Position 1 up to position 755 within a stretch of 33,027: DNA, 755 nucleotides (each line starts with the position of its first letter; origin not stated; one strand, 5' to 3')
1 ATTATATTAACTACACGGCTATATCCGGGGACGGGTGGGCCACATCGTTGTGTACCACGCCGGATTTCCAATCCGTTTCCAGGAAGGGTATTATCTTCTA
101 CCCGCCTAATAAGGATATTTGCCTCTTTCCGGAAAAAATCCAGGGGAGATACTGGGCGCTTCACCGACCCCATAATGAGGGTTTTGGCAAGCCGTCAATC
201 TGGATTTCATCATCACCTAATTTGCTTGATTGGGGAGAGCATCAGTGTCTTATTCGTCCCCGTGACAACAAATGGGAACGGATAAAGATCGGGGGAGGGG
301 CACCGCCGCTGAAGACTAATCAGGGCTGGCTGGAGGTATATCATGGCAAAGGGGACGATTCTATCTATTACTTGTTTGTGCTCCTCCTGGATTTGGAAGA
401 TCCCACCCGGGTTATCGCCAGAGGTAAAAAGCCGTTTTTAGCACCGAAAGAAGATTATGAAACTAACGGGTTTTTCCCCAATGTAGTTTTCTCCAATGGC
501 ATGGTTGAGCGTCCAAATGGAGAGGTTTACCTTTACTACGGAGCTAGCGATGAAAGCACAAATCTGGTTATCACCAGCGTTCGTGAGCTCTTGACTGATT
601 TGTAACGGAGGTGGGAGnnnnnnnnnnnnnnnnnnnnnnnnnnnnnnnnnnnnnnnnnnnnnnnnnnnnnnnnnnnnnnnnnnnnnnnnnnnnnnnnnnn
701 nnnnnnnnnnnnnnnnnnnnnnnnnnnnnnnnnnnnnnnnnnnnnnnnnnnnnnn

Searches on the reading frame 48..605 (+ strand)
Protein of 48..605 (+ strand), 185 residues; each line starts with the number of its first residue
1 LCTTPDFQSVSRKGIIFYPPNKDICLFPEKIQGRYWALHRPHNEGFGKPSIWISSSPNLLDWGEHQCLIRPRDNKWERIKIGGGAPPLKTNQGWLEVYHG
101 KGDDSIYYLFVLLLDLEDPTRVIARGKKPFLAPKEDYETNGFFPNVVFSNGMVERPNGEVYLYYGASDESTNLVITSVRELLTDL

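Call 80: search_protein_families(library=pfam, proteins=[window:48-605:+], max_evalue=0.00001)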
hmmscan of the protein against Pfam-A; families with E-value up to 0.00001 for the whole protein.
window:48-605:+ (185 aa): 1 family
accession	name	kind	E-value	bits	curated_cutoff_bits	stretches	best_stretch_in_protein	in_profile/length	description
PF04041.19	Glyco_hydro_130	-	1.1e-34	120.3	26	1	22-182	156-315/320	beta-1,4-mannooligosaccharide phosphorylase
